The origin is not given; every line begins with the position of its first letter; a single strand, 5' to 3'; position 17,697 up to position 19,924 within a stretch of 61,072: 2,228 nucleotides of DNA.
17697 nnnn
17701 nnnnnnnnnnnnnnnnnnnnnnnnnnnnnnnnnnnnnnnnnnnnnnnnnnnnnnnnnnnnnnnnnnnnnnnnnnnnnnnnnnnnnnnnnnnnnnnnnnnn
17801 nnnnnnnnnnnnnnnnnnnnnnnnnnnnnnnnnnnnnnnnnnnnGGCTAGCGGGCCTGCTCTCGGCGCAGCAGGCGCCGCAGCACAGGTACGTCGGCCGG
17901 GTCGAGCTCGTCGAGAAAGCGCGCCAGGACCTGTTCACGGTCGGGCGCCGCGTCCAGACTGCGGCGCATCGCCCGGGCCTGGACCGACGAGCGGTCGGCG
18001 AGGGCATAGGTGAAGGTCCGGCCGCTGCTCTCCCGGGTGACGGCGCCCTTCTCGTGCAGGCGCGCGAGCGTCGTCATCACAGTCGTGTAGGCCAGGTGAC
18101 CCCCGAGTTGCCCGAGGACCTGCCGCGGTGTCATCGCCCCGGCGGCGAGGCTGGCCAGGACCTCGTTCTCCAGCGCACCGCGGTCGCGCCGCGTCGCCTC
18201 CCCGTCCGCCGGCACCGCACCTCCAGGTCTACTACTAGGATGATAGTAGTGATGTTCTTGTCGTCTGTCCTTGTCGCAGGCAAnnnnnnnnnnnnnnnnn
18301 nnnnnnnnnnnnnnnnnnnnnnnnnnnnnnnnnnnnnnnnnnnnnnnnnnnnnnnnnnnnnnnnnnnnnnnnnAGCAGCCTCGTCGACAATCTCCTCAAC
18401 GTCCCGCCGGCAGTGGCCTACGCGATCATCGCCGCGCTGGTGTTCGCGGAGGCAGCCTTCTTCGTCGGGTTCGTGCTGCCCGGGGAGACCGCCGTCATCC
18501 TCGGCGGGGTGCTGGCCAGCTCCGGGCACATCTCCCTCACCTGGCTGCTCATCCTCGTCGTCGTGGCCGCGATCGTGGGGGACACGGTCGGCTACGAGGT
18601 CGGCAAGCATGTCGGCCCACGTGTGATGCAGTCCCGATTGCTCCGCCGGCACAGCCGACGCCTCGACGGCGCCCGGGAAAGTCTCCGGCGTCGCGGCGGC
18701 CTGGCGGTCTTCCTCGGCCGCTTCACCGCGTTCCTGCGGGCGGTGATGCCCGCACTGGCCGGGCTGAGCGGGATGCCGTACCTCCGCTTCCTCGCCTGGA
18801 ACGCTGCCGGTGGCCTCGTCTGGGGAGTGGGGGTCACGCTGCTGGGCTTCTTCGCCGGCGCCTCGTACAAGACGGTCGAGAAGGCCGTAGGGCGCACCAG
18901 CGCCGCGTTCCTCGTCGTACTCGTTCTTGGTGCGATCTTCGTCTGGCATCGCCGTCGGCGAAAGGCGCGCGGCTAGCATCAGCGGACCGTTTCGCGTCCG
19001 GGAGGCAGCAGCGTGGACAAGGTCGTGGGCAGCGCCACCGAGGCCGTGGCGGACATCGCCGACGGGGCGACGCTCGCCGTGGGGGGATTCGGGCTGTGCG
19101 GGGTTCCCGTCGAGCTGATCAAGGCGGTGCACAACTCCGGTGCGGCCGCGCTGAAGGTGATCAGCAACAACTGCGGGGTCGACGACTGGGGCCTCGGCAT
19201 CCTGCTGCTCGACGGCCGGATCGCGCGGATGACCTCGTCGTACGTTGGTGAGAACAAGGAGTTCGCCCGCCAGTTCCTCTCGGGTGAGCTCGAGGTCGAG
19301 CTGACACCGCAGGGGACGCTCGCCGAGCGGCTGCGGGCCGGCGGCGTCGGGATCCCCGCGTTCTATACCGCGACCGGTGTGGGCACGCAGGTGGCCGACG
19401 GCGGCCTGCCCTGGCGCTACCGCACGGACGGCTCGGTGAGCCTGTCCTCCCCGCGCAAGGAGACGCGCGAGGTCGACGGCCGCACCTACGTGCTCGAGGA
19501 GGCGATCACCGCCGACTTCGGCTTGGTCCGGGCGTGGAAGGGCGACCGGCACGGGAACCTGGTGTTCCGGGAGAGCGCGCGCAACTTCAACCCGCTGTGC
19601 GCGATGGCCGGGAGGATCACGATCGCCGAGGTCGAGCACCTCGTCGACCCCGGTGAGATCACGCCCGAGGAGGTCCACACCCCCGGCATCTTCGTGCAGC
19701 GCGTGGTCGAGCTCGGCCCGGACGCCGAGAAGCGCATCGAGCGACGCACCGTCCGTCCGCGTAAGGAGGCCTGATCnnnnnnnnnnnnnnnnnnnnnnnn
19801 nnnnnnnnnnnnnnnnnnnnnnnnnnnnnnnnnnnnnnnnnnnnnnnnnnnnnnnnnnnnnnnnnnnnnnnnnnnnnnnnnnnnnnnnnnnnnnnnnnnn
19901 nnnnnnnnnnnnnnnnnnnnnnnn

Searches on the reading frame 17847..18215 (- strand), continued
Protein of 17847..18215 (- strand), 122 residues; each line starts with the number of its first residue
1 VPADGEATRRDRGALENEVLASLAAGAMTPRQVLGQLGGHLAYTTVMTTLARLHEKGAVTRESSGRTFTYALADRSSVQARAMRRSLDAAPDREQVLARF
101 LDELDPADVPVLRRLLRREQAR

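Call 52: find_related_loci(query=A2, collection=genome_contigs, flank=6000)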
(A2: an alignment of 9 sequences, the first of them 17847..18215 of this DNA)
Query A2 (122 aa) in genome_contigs; peptide patterns used: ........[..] (x = any residue, [..] = any of these).
599 stretches matched a pattern (row limit reached: there are more); 550 encode a relative of the query (tblastn E <= 1e-3); the best 80 are kept; 80 distinct loci.
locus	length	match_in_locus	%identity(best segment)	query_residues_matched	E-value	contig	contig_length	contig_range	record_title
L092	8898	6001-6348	80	7-122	2e-55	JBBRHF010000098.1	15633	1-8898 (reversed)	MAG: Actinomycetes bacterium isolate Co_metawrap_2689 Cmw_2689_k141_441316_length_15633_cov_9.0000, whole genome shotgun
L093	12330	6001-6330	73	9-116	7e-45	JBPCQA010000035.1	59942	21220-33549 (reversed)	MAG: Nocardioidaceae bacterium isolate TH_ant_mag_196 S1Ck127_6789991_flag_1_multi_31.0000_len_59942, whole genome shotg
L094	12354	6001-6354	63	2-117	1e-39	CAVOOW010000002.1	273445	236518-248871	MAG: uncultured Actinomycetota bacterium isolate MFD00392.bin.1.14 genome assembly, contig: contig_21497, whole genome s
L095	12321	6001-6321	66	12-116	5e-36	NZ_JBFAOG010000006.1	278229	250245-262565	Modestobacter sp. NPDC049651 NPDC049651_31_B6.ctg-0006, whole genome shotgun sequence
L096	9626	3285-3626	58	11-122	2e-34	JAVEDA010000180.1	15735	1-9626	MAG: Actinomycetota bacterium isolate BP_166 scaffold_2091903, whole genome shotgun sequence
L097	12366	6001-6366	55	1-116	1e-29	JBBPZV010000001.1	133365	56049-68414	MAG: Propionibacteriales bacterium isolate bin.8 bin.8_S4Ck141_191030_length_133365_cov_69.3738, whole genome shotgun se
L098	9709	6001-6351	56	10-119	2e-29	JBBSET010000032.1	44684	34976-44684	MAG: Propionibacteriales bacterium isolate LS1_sbin.57 LS1_sbin.57_K_370134_L_44684_cov_15.1104, whole genome shotgun se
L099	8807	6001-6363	55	7-120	4e-29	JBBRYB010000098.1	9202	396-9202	MAG: Propionibacteriales bacterium isolate La5_metabat2.011 La5_metabat2.011_K_3275928_L_9202_cov_27.1414, whole genome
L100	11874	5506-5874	54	2-117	6e-29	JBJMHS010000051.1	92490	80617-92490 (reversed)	MAG: Actinomycetales bacterium isolate H2_16_all_fractions_metab_conc_131_71_27 k255_4788582, whole genome shotgun seque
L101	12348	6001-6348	54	9-117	5e-29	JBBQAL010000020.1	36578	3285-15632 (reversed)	MAG: Candidatus Nanopelagicales bacterium isolate Co_metawrap_1463 Cmw_1463_k141_20646432_length_36578_cov_9.0000, whole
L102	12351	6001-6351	50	10-119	2e-28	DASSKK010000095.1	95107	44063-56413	MAG TPA_asm: Nocardioidaceae bacterium isolate SMAG_U1139 k141_1092668, whole genome shotgun sequence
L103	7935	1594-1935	55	10-116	4e-28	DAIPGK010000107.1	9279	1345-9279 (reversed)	MAG TPA_asm: Dermatophilaceae bacterium isolate CTOTU41338 NODE_6335_length_9279_cov_12.921509, whole genome shotgun seq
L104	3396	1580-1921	55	10-116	5e-28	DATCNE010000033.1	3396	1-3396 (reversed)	MAG TPA_asm: Dermatophilaceae bacterium isolate SMAG_U7167 k141_101280, whole genome shotgun sequence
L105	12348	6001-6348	57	8-116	1e-27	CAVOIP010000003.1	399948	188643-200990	MAG: uncultured Actinomycetota bacterium isolate MFD10113.bin.2.120 genome assembly, contig: contig_23711, whole genome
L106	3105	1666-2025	52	10-122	3e-27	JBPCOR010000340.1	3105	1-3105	MAG: Mycobacteriales bacterium isolate TH_ant_mag_161 S1Ck127_386613_flag_1_multi_9.0000_len_3105, whole genome shotgun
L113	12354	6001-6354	51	7-117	5e-27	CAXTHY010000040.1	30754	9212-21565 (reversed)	MAG TPA_asm: uncultured Jatrophihabitans sp. isolate public_SRR11456915_metawrap_bin.10 genome assembly, contig: public_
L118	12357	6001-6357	50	5-116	5e-26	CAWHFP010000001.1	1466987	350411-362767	MAG: uncultured Actinomycetes bacterium isolate MFD09603.bin.3.517 genome assembly, contig: contig_10319, whole genome s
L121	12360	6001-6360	52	1-116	2e-25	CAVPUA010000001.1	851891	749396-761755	MAG: uncultured Actinomycetes bacterium isolate MFD09671.bin.2.21 genome assembly, contig: contig_19303, whole genome sh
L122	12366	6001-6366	50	7-121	1e-25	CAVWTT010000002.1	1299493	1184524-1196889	MAG: uncultured Actinomycetota bacterium isolate MFD01721.bin.1.62 genome assembly, contig: contig_29005, whole genome s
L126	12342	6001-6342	50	10-116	2e-25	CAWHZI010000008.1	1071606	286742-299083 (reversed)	MAG: uncultured Actinomycetes bacterium isolate MFD04463.bin.1.148 genome assembly, contig: contig_24052, whole genome s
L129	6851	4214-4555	51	10-116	7e-25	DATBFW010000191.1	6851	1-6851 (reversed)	MAG TPA_asm: Mycobacteriales bacterium isolate SMAG_U3821 k141_1548189, whole genome shotgun sequence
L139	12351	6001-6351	49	11-120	1e-24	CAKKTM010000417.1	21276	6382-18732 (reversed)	Frankia sp. CiP1_Cm_nod1 isolate CiP1_Cm_nod11 genome assembly, contig: scaffold00060, whole genome shotgun sequence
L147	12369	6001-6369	49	4-116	5e-24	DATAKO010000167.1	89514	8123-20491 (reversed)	MAG TPA_asm: Jatrophihabitans sp. isolate SMAG_U6940 k141_159610, whole genome shotgun sequence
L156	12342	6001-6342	52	10-116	5e-23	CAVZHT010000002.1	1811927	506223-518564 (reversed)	MAG: uncultured Actinomycetota bacterium isolate MFD02416.bin.2.40 genome assembly, contig: contig_24964, whole genome s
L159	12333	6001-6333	50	13-116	6e-23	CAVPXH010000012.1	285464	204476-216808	MAG: uncultured Actinomycetota bacterium isolate MFD01721.bin.1.111 genome assembly, contig: contig_50645, whole genome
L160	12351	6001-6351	50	7-116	8e-23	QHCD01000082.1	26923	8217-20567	MAG: Pseudonocardiales bacterium isolate RRmetagenome_bin3 antarctic_groopm_ref2_bin_330_contig_808, whole genome shotgu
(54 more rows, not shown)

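Call 61: search_protein_families(library=pfam, proteins=[L126:7450-8259:+, L118:7440-7910:+, L129:5637-6575:+, L121:8781-10541:-, L160:9279-10844:-, L122:3444-4103:-, L139:4603-5583:-, L159:2977-3969:+, L147:4432-5073:+, L160:10872-11558:+], max_evalue=0.001)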
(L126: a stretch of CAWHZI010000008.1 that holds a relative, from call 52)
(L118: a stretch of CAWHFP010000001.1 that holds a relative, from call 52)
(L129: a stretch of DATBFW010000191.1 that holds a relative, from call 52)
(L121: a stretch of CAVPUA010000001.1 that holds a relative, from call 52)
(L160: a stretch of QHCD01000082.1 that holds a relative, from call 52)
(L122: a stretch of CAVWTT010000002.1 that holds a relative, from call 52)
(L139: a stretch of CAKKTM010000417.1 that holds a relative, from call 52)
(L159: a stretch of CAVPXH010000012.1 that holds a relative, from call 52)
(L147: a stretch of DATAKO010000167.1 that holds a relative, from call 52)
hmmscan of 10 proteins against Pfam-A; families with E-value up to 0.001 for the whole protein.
L126:7450-8259:+ (269 aa): 1 family
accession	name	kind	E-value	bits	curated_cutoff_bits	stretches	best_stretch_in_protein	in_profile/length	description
PF03988.17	DUF347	-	3.3e-44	149.4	28.2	4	193-246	1-49/52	Repeat of Unknown Function (DUF347)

L118:7440-7910:+ (156 aa): 1 family
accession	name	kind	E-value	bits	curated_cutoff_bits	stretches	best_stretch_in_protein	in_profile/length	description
PF19545.4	DUF6069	-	6.1e-06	26.8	27.2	1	27-147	12-126/129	Family of unknown function (DUF6069)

L129:5637-6575:+ (312 aa): 1 family
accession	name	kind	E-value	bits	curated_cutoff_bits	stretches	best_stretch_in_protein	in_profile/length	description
PF03649.18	UPF0014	-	6.7e-55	186.5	22.6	1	46-274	4-237/242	Uncharacterised protein family (UPF0014)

L121:8781-10541:- (586 aa): 0 families

L160:9279-10844:- (521 aa): 0 families

L122:3444-4103:- (219 aa): 2 families
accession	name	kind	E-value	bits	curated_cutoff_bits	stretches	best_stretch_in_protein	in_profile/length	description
PF01569.27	PAP2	-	1.2e-15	57.9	27.2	1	71-180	9-124/130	PAP2 superfamily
PF14378.12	PAP2_3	-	2.1e-06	28.1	27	1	11-173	17-187/190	PAP2 superfamily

L139:4603-5583:- (326 aa): 2 families
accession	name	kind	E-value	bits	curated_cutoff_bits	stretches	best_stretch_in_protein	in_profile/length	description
PF00005.33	ABC_tran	-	1e-24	88.1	25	1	24-164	2-137/137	ABC transporter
PF13304.12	AAA_21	-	2e-15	58.1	27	1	135-195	237-300/304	AAA domain, putative AbiEii toxin, Type IV TA system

L159:2977-3969:+ (330 aa): 1 family
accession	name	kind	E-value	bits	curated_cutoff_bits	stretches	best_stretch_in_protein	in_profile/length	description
PF03706.18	LPG_synthase_TM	-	4e-19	69.6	33.4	1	16-305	3-301/302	Lysylphosphatidylglycerol synthase TM region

L147:4432-5073:+ (213 aa): 1 family
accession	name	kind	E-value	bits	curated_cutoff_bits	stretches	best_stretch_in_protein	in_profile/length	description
PF09335.16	VTT_dom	-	1.6e-18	67.8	33.9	1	41-170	1-122/123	VTT domain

L160:10872-11558:+ (228 aa): 1 family
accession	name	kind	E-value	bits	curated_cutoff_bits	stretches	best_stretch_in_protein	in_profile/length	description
PF09335.16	VTT_dom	-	5.9e-23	82.1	33.9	1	46-176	1-122/123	VTT domain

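Call 63: search_solved_structures(query=A2, max_evalue=1, show_alignments=5)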
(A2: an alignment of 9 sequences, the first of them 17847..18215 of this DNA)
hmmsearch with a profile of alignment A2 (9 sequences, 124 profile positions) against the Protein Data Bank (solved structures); distinct sequences matched with E-value up to 1: 8.
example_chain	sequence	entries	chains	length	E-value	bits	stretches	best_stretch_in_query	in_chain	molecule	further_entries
2g9w_A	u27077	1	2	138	5e-13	52.5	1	13-120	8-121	conserved hypothetical protein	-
1p6r_A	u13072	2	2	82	0.0018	21.6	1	17-75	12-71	Penicillinase repressor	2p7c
2k4b_A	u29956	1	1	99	0.075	16.4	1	33-73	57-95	Transcriptional regulator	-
1sd6_A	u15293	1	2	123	0.087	16.2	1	39-118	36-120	Methicillin resistance regulatory protein mecI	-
1okr_A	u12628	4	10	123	0.11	15.8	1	39-91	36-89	METHICILLIN RESISTANCE REGULATORY PROTEIN MECI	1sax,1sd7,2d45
1sd4_A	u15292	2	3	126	0.15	15.5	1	42-121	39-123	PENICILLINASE REPRESSOR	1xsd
22oz_A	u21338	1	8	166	0.3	14.5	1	16-66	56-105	Transcriptional regulator marR family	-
2mlg_A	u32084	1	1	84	0.35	14.2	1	48-71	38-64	Sulfolobus transcription factor 76 aminoacid protein, Stf76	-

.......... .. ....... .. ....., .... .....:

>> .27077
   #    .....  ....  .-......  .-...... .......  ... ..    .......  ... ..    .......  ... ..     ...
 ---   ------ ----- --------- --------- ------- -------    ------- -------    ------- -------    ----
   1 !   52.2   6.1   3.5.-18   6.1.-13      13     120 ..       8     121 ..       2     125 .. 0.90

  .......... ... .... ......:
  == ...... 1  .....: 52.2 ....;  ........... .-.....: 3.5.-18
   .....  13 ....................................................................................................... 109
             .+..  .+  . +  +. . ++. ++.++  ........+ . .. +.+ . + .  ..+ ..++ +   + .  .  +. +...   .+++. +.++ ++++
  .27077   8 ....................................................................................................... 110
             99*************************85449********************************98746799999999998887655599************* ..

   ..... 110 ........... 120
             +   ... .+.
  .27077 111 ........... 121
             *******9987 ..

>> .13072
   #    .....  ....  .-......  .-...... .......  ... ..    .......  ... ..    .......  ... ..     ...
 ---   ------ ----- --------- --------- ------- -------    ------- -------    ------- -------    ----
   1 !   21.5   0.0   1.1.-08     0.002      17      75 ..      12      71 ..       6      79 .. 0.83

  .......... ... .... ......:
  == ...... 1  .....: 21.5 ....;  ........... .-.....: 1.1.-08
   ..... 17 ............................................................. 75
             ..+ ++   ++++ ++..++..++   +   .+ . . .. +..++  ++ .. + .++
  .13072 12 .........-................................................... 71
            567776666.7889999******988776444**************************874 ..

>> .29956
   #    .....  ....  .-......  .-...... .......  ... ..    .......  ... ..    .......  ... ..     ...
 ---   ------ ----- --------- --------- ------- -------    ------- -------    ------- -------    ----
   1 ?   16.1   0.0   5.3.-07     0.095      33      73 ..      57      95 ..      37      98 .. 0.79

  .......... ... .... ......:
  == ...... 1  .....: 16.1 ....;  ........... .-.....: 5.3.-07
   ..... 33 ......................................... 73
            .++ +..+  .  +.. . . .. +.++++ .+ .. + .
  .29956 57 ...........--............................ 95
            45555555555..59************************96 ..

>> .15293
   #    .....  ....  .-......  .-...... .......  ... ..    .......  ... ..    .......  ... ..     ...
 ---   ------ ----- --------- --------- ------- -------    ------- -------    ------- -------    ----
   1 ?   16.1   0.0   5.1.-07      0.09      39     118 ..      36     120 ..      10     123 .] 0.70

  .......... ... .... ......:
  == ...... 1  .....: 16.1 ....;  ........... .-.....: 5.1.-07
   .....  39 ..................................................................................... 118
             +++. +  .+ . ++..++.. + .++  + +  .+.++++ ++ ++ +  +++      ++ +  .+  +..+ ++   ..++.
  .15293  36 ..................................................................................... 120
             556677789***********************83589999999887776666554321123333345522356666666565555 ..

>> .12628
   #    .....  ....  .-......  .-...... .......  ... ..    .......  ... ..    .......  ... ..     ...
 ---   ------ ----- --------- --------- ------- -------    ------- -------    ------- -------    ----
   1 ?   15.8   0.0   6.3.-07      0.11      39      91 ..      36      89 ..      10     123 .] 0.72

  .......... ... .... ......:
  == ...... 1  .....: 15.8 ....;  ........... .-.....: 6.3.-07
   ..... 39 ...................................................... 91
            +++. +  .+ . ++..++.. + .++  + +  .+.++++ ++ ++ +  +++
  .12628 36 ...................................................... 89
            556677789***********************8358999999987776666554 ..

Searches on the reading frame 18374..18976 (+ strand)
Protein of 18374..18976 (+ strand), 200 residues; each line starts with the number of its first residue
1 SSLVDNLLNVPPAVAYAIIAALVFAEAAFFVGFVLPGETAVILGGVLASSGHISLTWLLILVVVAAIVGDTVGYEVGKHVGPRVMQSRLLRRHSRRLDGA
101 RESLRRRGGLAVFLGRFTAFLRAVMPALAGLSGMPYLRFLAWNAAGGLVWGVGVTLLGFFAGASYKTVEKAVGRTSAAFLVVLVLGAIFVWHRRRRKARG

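Call 6: search_protein_families(library=pfam, proteins=[window:18374-18976:+])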
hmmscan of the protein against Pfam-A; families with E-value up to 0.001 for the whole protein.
window:18374-18976:+ (200 aa): 1 family
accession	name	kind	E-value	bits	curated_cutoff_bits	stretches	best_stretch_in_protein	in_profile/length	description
PF09335.16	VTT_dom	-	2.3e-18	67.3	33.9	1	35-158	1-121/123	VTT domain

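Call 37: search_protein_families(library=ncbifam, proteins=[window:18374-18976:+], max_evalue=0.001)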
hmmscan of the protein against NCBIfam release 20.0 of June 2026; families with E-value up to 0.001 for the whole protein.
window:18374-18976:+ (200 aa): 3 families
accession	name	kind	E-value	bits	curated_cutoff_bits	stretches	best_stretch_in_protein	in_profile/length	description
NF008102.0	PRK10847.1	equivalog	4.3e-25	88.8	236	1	15-198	29-214/219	DedA family protein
NF052604.1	UndecprPTUtpABac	equivalog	2e-14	54.1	250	1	34-191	28-188/198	undecaprenyl phosphate transporter UptA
NF052605.1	UndecprPTUptAStph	equivalog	3.8e-14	53.1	300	1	14-192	12-193/197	undecaprenyl phosphate transporter UptA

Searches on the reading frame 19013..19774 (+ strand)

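Call 6: search_protein_families(library=pfam, proteins=[window:19013-19774:+])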
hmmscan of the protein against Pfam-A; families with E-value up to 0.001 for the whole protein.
window:19013-19774:+ (253 aa): 1 family
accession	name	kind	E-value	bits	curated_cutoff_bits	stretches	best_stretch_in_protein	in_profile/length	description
PF01144.29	CoA_trans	-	1.1e-76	257.5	23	1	7-233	3-216/217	Coenzyme A transferase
